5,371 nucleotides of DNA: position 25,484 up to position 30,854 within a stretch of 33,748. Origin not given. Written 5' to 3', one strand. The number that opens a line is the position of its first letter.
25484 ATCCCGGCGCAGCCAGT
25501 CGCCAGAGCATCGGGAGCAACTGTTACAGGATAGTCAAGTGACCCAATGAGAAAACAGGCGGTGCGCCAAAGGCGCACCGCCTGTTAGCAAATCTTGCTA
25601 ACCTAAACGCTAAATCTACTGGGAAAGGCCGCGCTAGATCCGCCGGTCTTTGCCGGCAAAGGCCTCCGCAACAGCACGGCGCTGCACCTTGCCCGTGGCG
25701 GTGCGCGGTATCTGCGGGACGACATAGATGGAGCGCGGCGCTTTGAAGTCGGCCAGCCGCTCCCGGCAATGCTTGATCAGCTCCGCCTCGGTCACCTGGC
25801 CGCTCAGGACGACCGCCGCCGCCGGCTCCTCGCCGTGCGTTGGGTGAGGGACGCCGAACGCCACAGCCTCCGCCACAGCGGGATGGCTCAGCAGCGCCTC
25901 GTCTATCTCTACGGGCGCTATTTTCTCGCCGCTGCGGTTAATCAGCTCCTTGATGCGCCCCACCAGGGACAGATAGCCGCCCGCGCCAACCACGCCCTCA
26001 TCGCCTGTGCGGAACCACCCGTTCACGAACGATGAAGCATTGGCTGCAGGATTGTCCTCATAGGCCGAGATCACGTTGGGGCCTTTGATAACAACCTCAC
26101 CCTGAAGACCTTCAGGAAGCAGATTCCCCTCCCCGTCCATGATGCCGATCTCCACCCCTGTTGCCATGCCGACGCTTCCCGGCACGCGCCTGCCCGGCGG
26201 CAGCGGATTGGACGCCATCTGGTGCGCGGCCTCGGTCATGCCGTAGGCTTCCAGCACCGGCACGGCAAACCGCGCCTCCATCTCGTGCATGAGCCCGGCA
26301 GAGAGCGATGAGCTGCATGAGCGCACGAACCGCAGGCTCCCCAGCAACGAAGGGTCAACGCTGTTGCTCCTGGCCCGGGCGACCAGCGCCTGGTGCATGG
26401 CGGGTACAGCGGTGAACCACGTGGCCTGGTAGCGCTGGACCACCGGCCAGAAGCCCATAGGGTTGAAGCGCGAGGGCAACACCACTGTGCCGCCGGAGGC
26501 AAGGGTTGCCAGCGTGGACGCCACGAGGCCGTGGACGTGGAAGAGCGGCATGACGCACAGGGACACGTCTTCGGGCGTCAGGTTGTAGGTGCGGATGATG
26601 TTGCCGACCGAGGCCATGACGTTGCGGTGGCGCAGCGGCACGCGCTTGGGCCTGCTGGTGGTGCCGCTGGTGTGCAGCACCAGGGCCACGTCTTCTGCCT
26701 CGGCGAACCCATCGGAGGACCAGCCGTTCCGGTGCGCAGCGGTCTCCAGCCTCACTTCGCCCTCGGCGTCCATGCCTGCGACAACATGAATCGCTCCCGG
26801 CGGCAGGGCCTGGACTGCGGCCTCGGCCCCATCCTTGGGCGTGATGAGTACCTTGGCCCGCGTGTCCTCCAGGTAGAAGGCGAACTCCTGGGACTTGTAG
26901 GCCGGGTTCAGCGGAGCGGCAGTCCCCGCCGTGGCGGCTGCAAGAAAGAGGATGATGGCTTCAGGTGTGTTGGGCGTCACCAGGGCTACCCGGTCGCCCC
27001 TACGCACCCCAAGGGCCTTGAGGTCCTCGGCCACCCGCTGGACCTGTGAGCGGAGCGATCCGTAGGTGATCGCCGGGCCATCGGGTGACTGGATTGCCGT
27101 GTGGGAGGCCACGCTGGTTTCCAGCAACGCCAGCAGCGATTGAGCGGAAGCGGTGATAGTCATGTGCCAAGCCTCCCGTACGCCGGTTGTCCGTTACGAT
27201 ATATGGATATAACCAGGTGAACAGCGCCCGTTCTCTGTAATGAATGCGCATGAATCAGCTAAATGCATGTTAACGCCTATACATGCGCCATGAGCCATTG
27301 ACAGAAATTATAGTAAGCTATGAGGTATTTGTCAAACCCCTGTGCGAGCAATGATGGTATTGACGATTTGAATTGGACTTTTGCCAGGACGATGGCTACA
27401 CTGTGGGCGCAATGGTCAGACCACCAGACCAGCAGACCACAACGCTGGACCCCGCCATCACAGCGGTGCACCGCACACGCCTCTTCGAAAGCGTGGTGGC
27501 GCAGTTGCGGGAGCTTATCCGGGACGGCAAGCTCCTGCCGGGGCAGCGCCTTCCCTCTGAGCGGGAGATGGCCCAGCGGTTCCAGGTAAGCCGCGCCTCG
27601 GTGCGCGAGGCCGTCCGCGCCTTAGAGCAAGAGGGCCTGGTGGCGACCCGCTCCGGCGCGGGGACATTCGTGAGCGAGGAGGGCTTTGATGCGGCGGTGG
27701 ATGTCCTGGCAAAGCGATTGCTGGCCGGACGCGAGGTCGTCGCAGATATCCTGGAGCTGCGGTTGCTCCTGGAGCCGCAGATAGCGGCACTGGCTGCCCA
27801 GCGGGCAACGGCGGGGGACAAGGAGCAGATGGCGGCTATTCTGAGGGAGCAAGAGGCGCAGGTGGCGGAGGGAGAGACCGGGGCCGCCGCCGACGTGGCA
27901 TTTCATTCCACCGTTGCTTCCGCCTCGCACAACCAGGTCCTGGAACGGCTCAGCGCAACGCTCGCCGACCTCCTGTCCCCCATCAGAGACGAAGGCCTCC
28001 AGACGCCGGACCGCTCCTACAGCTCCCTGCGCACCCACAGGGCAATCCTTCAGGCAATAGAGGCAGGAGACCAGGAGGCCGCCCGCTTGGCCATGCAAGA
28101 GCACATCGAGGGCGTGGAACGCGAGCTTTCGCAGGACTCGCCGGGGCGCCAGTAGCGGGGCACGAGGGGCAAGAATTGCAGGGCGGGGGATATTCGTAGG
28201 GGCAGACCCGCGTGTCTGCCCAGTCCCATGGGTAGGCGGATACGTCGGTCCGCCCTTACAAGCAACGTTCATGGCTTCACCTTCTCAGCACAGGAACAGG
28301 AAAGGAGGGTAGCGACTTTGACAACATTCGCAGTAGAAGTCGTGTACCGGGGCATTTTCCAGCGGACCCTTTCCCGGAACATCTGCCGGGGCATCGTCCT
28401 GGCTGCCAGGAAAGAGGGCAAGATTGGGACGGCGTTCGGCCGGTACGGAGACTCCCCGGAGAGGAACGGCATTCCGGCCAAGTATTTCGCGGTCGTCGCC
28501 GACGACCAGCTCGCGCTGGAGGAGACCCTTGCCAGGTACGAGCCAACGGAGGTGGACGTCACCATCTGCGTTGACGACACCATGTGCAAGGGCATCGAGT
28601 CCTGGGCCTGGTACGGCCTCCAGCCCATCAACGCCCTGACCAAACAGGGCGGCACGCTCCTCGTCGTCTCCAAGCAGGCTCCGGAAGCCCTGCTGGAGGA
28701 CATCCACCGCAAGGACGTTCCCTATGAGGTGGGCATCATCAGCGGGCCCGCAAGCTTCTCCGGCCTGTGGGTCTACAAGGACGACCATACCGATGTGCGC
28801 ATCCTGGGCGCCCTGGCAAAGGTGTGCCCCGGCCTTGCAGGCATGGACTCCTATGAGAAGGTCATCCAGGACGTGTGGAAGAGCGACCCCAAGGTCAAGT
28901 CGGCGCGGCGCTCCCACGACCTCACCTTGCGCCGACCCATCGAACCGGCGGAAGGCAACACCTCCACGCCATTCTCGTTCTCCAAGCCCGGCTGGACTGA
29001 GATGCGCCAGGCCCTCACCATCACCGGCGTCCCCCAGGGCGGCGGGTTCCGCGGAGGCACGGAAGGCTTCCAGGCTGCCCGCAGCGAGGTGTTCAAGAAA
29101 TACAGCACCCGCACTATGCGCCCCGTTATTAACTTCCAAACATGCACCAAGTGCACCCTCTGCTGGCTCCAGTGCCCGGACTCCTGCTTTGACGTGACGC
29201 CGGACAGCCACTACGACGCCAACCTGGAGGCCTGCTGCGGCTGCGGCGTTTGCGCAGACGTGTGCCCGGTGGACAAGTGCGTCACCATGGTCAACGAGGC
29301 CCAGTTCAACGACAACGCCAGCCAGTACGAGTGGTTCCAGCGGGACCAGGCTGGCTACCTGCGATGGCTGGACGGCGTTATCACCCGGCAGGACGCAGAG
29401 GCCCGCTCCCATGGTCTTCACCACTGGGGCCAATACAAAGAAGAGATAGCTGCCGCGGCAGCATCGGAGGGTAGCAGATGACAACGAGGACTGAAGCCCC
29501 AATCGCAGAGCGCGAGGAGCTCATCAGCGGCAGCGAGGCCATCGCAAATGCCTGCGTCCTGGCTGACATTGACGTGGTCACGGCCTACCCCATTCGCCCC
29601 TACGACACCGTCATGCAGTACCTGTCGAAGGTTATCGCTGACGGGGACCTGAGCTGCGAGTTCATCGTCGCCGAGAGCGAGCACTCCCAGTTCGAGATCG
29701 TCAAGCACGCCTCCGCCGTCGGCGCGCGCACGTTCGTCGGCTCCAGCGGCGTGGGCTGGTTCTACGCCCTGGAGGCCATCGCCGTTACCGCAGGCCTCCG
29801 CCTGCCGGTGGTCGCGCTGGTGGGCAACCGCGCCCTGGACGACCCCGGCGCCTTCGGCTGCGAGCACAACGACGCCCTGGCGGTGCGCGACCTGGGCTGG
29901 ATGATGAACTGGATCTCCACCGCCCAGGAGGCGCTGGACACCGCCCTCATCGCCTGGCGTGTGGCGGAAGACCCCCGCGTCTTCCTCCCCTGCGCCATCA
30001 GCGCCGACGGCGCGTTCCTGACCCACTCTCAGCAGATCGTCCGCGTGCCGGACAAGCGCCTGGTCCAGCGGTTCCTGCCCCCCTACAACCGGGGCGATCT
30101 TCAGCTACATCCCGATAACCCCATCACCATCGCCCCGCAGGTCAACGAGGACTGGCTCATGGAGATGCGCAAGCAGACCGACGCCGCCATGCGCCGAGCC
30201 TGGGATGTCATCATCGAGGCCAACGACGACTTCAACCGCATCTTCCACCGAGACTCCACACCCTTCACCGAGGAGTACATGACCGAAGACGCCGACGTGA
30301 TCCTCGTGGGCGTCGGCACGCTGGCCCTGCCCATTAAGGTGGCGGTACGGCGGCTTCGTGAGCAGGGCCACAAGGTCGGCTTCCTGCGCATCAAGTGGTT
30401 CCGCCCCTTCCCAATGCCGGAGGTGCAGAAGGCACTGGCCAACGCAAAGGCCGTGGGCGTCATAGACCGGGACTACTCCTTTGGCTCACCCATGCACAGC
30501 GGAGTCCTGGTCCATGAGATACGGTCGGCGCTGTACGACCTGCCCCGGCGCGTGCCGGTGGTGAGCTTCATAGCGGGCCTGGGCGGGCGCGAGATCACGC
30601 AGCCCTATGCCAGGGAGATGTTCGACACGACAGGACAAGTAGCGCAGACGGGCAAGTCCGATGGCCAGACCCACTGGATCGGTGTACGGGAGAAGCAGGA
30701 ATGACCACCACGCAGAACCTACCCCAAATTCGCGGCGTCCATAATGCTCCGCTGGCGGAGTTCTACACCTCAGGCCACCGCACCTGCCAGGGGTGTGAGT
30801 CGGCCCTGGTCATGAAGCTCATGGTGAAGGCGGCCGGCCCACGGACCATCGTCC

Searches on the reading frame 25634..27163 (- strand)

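Call 9: search_protein_families(library=pfam, proteins=[window:25634-27163:-], max_evalue=0.001)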
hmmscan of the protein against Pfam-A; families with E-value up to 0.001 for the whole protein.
window:25634-27163:- (509 aa): 3 families
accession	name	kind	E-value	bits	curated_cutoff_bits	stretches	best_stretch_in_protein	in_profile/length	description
PF00501.34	AMP-binding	-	1.1e-80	271.7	29.9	1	21-368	11-383/384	AMP-binding enzyme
PF13193.12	AMP-binding_C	-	2e-22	80.3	24.5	1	419-492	1-76/76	AMP-binding enzyme C-terminal domain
PF23562.2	AMP-binding_C_3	-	6.9e-05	23.7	20.8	0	409-503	6-113/124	AMP-binding enzyme C-terminal domain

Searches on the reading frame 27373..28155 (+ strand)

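Call 9: search_protein_families(library=pfam, proteins=[window:27373-28155:+], max_evalue=0.001)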
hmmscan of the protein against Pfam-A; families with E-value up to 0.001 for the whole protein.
window:27373-28155:+ (260 aa): 4 families
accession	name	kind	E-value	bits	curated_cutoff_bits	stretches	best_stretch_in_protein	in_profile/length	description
PF07729.17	FCD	-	5.8e-30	104.7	24.3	1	125-246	1-124/125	FCD domain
PF00392.27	GntR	-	3.6e-22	78.2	27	1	39-100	3-64/64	Bacterial regulatory proteins, gntR family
PF01325.25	Fe_dep_repress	-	0.00056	20.5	26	0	58-92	20-54/60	Iron dependent repressor, N-terminal DNA binding domain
PF02082.26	Rrf2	-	0.00092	19.8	30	0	57-97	20-60/132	Iron-dependent Transcriptional regulator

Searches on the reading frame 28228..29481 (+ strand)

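Call 9: search_protein_families(library=pfam, proteins=[window:28228-29481:+], max_evalue=0.001)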
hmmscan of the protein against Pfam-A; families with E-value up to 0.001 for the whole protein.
window:28228-29481:+ (417 aa): 3 families
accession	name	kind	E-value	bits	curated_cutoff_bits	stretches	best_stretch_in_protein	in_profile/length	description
PF14697.11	Fer4_21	-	1.5e-09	38.2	35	1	300-354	2-59/59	4Fe-4S dicluster domain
PF13183.11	Fer4_8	-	0.00033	21.6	27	0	333-353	2-22/68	4Fe-4S dicluster domain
PF17179.9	Fer4_22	-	0.00056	21.2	27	0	336-391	2-58/95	4Fe-4S dicluster domain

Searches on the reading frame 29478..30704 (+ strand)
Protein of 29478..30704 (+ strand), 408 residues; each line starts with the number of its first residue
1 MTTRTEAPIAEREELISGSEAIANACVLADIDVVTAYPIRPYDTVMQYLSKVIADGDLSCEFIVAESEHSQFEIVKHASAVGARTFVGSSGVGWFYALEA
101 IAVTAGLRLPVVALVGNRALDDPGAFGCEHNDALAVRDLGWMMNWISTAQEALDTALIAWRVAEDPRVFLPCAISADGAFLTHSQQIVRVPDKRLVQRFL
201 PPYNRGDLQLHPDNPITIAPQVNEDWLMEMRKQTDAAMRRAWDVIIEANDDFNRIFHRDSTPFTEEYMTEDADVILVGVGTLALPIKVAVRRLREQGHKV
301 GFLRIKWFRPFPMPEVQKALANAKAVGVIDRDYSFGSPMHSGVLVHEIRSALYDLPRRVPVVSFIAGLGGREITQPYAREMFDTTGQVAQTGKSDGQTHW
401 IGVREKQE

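Call 9: search_protein_families(library=pfam, proteins=[window:29478-30704:+], max_evalue=0.001)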
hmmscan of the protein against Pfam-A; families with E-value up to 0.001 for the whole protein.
window:29478-30704:+ (408 aa): 2 families
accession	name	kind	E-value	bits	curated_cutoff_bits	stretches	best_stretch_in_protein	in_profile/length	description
PF01855.24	POR_N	-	7.9e-56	189.8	27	1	25-247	2-228/231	Pyruvate flavodoxin/ferredoxin oxidoreductase, thiamine diP-bdg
PF17147.9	PFOR_II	-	6.6e-31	107.1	27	1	272-374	1-98/102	Pyruvate:ferredoxin oxidoreductase core domain II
